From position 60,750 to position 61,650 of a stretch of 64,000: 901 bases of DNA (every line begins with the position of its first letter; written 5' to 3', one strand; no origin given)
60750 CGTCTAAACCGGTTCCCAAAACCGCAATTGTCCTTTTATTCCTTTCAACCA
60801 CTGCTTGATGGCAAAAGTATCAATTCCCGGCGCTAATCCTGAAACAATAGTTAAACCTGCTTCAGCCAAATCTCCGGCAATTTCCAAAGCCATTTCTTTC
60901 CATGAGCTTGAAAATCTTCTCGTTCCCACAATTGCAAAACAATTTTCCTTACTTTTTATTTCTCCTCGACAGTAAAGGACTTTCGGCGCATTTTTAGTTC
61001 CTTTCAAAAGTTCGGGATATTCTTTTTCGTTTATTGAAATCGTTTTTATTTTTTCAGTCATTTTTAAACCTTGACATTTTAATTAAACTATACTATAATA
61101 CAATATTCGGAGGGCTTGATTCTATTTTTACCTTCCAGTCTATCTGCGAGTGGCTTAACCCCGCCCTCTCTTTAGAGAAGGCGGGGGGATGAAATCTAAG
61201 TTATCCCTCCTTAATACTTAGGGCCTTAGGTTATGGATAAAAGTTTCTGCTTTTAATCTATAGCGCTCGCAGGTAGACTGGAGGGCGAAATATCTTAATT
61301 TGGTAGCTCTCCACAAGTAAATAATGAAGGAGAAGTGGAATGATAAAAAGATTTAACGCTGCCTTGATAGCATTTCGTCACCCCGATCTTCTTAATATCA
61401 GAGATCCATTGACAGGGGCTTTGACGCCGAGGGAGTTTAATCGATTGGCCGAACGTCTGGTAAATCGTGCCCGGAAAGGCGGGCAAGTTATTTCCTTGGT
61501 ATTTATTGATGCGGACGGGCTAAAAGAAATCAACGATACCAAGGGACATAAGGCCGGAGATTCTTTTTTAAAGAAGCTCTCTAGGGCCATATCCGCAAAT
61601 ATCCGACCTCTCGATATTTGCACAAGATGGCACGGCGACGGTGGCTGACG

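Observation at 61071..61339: Perfect consensus promoter driving a ~230-nt highly structured leader RNA in front of a sensor-less GGDEF gene (candidate new riboswitch or cis-regulatory RNA)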

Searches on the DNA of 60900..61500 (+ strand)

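Call 3: search_rna_families(source=window, start=60900, end=61500, threshold=evalue, max_evalue=10, show_alignments=3)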
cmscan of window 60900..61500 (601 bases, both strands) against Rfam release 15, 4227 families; matches with E-value up to 10: 7.
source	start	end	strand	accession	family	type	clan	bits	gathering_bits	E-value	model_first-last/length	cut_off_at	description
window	61115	61206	-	RF02680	PreQ1-III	Cis-reg; riboswitch;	-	21.9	63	0.048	1-102/102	no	PreQ1-III (pre queuosine) riboswitch aptamer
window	61178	61253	+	RF00213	snoR38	Gene; snRNA; snoRNA; CD-box;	-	17.7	45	6.1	1-91/91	no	Small nucleolar RNA R38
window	61288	61376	-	RF02701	PsrR1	Gene; sRNA;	-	17.6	42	1.2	1-79/79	no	Photosynthesis regulatory RNA1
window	60916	61021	-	RF03005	lysM-TM7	Cis-reg;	-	15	61.5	5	1-138/138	no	lysM-TM7 RNA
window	61260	61293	+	RF01537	TB11Cs2H1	Gene; snRNA; snoRNA; HACA-box;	-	14.2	40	7.4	1-70/70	no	Trypanosomatid snoRNA TB11Cs2H1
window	61019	61219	-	RF02970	EGFOA-assoc-1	Gene; sRNA;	-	13.8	224.5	0.21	1-250/250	no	EGFOA-assoc-1 RNA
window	60936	61029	+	RF01946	KCNQ1OT1_1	Gene; lncRNA;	-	7.4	70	1.1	291-464/464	no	KCNQ1 overlapping transcript 1 conserved region 1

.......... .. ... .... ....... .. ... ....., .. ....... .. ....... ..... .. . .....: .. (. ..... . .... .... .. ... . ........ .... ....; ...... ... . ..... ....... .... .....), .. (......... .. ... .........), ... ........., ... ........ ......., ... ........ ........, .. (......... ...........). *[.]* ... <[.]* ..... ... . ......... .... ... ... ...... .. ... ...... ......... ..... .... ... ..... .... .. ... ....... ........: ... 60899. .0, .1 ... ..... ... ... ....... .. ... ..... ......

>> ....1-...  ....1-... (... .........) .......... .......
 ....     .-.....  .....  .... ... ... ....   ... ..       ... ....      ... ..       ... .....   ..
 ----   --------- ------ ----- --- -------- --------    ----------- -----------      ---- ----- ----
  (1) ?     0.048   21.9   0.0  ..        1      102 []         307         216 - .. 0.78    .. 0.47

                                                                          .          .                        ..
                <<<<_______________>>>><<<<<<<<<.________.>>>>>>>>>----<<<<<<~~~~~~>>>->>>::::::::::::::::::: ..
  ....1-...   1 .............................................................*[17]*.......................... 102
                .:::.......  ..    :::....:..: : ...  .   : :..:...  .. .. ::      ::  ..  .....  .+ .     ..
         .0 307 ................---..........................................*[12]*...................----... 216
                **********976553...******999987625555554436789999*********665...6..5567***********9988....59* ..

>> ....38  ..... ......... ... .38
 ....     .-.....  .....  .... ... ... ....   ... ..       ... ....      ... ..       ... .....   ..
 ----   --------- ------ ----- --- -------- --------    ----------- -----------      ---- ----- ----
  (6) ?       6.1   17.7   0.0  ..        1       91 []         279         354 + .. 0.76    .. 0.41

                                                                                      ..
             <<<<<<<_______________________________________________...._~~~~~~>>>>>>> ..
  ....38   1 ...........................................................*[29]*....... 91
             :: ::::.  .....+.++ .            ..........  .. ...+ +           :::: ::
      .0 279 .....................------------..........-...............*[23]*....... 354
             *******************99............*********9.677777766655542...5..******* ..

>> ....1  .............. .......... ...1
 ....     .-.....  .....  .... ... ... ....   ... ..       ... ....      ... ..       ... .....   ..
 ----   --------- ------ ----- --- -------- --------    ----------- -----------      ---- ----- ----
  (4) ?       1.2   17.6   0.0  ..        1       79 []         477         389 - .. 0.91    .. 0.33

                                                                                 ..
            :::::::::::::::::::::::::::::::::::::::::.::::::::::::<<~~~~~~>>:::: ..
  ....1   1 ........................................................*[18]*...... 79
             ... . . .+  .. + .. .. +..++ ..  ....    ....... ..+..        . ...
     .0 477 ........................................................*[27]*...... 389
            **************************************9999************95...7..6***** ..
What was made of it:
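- On PreQ1-III riboswitch (RF02680): 21.9 bits, E = 0.048, on the minus strand only (call 3).
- Closest known: 3' tail of 16S rRNA. Different: There is no SSU rRNA model match (call 3).
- Closest known: SD-sequestering pseudoknot riboswitches. Different: The only Rfam resemblance is a PreQ1-III hit of 21.9 bits against a threshold of 63, and it is on the wrong strand (call 3).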

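Call 45: build_rna_model(alignment_id=A4, structure=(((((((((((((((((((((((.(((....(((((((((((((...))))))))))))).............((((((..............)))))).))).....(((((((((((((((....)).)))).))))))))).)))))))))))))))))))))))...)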
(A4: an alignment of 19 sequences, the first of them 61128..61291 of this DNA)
Model R1 built from alignment A4 (19 sequences, 171 columns); structure: as given.
model positions 165; base pairs 60; branch points 2; effective number of sequences 1.24; information 0.591 bits per position. Calibrated on 0.2 Mb of random sequence (short: E-values are rough).
structure used (alignment columns):
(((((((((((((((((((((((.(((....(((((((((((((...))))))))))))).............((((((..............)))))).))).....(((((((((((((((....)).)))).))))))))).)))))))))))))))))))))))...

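Call 46: search_with_rna_model(model_id=R1, sources=[window, L001, L002, L005, L008, L009, L010, L011, L012, L013, L014, L015, L016, L017, L018, L019, L020, L021, L022, L023, L024, L025, L026, L027, L028, L029, L030, L031, L032, L033, L034, L035, L036, L037, L038, L039, L040, L041, L042, L043, L044, L046, L047, L048, L049, L050, L051, L052, L053, L054, L055, L056, L057, L058, L059, L060, L061, L062, L063, L064, L065, L066, L067, L068, L069], max_evalue=1, make_alignment=true)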
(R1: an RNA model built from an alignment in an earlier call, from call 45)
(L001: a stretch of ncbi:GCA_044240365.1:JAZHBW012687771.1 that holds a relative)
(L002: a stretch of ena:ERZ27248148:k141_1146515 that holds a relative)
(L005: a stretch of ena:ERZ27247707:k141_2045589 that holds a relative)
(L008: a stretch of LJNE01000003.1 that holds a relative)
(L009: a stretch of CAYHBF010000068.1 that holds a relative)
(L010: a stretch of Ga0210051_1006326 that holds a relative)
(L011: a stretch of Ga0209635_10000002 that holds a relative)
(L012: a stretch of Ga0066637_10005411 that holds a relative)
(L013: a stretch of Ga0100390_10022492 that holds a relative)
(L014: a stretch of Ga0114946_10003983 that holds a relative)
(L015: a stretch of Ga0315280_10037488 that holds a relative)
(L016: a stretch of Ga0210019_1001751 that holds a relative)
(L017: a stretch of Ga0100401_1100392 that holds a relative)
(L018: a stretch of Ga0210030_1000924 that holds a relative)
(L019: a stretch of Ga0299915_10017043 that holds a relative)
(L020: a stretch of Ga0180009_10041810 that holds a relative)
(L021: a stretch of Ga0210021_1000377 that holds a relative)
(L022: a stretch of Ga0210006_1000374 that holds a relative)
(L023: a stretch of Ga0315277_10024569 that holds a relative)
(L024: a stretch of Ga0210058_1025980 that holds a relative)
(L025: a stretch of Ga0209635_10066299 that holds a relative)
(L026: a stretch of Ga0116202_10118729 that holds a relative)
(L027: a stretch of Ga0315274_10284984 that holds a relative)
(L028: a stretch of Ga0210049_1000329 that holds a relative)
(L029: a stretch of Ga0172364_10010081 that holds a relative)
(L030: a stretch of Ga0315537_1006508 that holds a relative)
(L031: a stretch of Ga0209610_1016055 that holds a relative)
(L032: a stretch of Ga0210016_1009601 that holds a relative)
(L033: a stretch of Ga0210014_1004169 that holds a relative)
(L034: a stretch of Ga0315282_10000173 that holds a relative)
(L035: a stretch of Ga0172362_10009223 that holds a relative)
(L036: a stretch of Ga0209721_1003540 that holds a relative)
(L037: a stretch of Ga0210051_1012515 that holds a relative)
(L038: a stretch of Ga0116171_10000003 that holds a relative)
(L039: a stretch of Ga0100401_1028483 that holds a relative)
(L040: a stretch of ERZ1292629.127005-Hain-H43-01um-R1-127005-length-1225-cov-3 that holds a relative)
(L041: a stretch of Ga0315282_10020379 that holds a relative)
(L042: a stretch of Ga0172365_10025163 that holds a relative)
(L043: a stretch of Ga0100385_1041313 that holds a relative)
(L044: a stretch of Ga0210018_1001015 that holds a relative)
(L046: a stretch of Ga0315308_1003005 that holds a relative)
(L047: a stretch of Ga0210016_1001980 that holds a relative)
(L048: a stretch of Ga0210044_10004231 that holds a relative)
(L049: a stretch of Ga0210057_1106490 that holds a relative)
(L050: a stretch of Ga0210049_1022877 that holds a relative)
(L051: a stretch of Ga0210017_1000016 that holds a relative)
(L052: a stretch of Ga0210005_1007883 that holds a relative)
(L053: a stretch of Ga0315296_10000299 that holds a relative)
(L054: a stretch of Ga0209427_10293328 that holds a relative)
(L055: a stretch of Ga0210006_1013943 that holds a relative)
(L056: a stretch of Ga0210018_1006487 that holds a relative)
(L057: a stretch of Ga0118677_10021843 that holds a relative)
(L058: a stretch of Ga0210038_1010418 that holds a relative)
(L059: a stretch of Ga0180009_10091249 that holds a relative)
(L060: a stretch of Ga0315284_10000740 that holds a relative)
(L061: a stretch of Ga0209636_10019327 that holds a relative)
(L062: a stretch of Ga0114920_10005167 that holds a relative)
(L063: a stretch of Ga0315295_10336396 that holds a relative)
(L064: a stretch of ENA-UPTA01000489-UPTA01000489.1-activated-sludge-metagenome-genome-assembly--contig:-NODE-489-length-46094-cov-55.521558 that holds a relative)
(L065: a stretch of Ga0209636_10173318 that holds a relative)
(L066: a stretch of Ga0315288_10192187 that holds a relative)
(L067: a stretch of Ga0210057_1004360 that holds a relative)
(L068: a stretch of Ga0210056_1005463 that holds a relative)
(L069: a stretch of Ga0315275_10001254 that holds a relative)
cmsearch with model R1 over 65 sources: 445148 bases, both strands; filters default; matches with E-value up to 1: 123.
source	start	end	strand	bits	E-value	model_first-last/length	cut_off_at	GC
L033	2690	2854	+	189.8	2.1e-54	1-165/165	no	0.4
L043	2143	2307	+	189.8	2.1e-54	1-165/165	no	0.4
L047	882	1046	+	189.8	2.1e-54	1-165/165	no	0.4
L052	598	762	-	189.8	2.1e-54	1-165/165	no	0.4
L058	249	413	-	189.8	2.1e-54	1-165/165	no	0.4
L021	670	834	+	188.7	4.6e-54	1-165/165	no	0.43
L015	707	871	-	188.5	5.3e-54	1-165/165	no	0.41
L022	2420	2584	+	183.1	2.2e-52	1-165/165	no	0.42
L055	127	291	+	182.9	2.6e-52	1-165/165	no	0.42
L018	2259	2423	+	181.3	7.9e-52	1-165/165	no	0.42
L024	2306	2470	+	181.3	7.9e-52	1-165/165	no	0.42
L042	2830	2994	+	181.2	8.6e-52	1-165/165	no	0.44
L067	4282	4446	-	176.6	2e-50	1-165/165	no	0.44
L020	65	229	+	175.8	3.6e-50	1-165/165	no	0.47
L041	2876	3042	-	173.4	1.8e-49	1-165/165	no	0.43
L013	4129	4295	+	169.9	2.1e-48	1-165/165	no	0.47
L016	4476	4642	-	169.9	2.1e-48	1-165/165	no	0.47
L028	836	1002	-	169.9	2.1e-48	1-165/165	no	0.47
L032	3115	3281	-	169.9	2.1e-48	1-165/165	no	0.47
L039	704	870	-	169.9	2.1e-48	1-165/165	no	0.47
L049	700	862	+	167.4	1.2e-47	1-165/165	no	0.47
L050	3668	3830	+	167.4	1.2e-47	1-165/165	no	0.47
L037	6695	6857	-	164.2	1e-46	1-165/165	no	0.47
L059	70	234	+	160.1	1.8e-45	1-165/165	no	0.48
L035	5642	5806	+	158.8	4.4e-45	1-165/165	no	0.44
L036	2201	2365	+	158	8.1e-45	1-165/165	no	0.48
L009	997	1161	-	155.6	4.3e-44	1-165/165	no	0.41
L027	831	995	-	155.1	5.8e-44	1-165/165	no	0.41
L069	1828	1992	+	152.2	4.4e-43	1-165/165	no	0.42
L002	2795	2959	+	151.5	7.2e-43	1-165/165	no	0.41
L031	2795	2959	-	150.4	1.5e-42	1-165/165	no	0.41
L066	1525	1689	-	150.2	1.8e-42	1-165/165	no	0.42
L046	2343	2508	+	149.7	2.5e-42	1-165/165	no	0.48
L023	3429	3593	+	147.3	1.3e-41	1-165/165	no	0.41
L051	97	258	-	146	3.1e-41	1-165/165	no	0.42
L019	2508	2672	+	144.7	7.9e-41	1-165/165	no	0.42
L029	3580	3746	-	143.7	1.6e-40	1-165/165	no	0.45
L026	449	615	+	143.1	2.5e-40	1-165/165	no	0.45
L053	413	573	-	132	5.3e-37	1-165/165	no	0.46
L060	3053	3223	-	117.7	1.1e-32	1-165/165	no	0.43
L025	2688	2853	+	107.6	1.2e-29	1-165/165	no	0.4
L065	1032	1197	+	107.6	1.2e-29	1-165/165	no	0.4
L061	5632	5796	-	101.3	9.1e-28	1-165/165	no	0.4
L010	5727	5897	-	94.6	9.7e-26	1-165/165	no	0.41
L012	1975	2145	+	94.6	9.7e-26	1-165/165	no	0.41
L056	4703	4873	-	94.6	9.7e-26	1-165/165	no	0.41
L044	1847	2017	-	92.8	3.2e-25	1-165/165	no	0.4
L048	1218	1388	-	92.8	3.2e-25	1-165/165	no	0.4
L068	8195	8365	+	92.8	3.2e-25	1-165/165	no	0.4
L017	870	1040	-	90.7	1.4e-24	1-165/165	no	0.4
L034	11715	11884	+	90.2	1.9e-24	1-165/165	no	0.42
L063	904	1075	+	86.8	2.1e-23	1-165/165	no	0.47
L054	895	1065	+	83.6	1.9e-22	1-165/165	no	0.43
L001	524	694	+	83.2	2.6e-22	1-165/165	no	0.42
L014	7051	7221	-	82.1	5.4e-22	1-165/165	no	0.42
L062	5269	5439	-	80.2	2.1e-21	1-165/165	no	0.43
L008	7172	7340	-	79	4.7e-21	1-165/165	no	0.45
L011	13338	13506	+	79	4.7e-21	1-165/165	no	0.45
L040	201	374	-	77.5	1.3e-20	1-165/165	no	0.44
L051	100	261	+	59.8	2.8e-15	1-165/165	no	0.43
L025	2685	2850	-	50.4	1.8e-12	1-165/165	no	0.4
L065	1029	1194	-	50.4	1.8e-12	1-165/165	no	0.4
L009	1000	1164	+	47.8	1.1e-11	1-165/165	no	0.41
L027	834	998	+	47.8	1.1e-11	1-165/165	no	0.41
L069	1825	1989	-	47.8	1.1e-11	1-165/165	no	0.41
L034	11712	11881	-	47.5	1.4e-11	1-165/165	no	0.42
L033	2687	2851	-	47.1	1.9e-11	1-165/165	no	0.4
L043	2140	2304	-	47.1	1.9e-11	1-165/165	no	0.4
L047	879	1043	-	47.1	1.9e-11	1-165/165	no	0.4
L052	601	765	+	47.1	1.9e-11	1-165/165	no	0.4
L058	252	416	+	47.1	1.9e-11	1-165/165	no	0.4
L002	2792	2956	-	46.3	3.3e-11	1-165/165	no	0.41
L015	710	874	+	46.1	3.6e-11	1-165/165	no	0.41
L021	667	831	-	45.8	4.6e-11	1-165/165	no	0.43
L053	416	576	+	45.2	6.7e-11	1-165/165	no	0.47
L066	1528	1693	+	44.6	1e-10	1-165/165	no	0.42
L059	67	231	-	43.3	2.5e-10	1-165/165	no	0.48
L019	2504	2669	-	43.1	3e-10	1-165/165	no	0.41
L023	3425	3590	-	43.1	3e-10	1-165/165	no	0.41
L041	2879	3045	+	43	3.1e-10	1-165/165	no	0.44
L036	2198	2362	-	41.5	8.8e-10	1-165/165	no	0.48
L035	5639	5803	-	41.4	9.5e-10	1-165/165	no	0.44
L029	3583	3749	+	40.7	1.6e-09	1-165/165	no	0.45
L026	446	612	-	40.3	2.1e-09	1-165/165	no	0.45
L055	124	288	-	39.7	3.1e-09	1-165/165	no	0.42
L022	2417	2581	-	39.3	4.1e-09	1-165/165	no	0.42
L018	2256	2420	-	39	4.9e-09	1-165/165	no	0.42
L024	2303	2467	-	39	4.9e-09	1-165/165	no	0.42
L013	4126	4292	-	38.7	6e-09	1-165/165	no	0.47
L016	4479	4645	+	38.7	6e-09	1-165/165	no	0.47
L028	839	1005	+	38.7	6e-09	1-165/165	no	0.47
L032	3118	3284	+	38.7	6e-09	1-165/165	no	0.47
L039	707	873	+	38.7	6e-09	1-165/165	no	0.47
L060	3056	3226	+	38.7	6e-09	1-165/165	no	0.43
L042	2827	2991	-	38.3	8.4e-09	1-165/165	no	0.44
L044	1850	2020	+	37.5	1.4e-08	1-165/165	no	0.4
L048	1221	1391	+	37.5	1.4e-08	1-165/165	no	0.4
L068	8192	8362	-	37.5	1.4e-08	1-165/165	no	0.4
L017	873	1043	+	37.2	1.7e-08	1-165/165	no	0.4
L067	4285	4449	+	36.9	2.1e-08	1-165/165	no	0.44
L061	5635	5799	+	35.6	5.3e-08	1-165/165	no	0.4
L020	62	226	-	35.4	5.9e-08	1-165/165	no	0.47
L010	5730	5900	+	35.3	6.8e-08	1-165/165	no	0.41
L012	1972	2142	-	35.3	6.8e-08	1-165/165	no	0.41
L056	4706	4876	+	35.3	6.8e-08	1-165/165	no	0.41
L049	697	859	-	35.2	7e-08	1-165/165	no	0.47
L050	3665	3827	-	35.2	7e-08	1-165/165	no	0.47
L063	901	1072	-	33.4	2.5e-07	1-165/165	no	0.46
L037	6698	6860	+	33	3.1e-07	1-165/165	no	0.47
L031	2798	2962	+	31.2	1.1e-06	1-165/165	no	0.41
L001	521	691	-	30.4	1.9e-06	1-165/165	no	0.43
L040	204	377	+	29.8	2.9e-06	1-165/165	no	0.44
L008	7175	7343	+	29.4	3.9e-06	1-165/165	no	0.45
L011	13335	13503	-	29.4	3.9e-06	1-165/165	no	0.45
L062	5272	5442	+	28.8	5.9e-06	1-165/165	no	0.42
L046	2340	2505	-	27.9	1.1e-05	1-165/165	no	0.48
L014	7054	7224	+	26.5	2.9e-05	1-165/165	no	0.43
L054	892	1062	-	21.6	0.00088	1-165/165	no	0.43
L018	8848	8892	+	21.2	0.0011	1-165/165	no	0.62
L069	5773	5816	-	15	0.086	1-165/165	no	0.59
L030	6573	6635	+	13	0.34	27-97/165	no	0.57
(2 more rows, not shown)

Alignment A5: 123 matches aligned to the model, 451 columns, each read 5' to 3' on its own strand. Consensus structure (alignment columns), stored with it:
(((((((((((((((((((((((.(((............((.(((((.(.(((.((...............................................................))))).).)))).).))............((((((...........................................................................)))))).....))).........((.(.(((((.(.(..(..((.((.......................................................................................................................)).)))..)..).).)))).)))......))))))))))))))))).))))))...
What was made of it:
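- The covariance model scores the + strand at 77-190 bits and the reverse strand at 20-60 bits (call 46).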
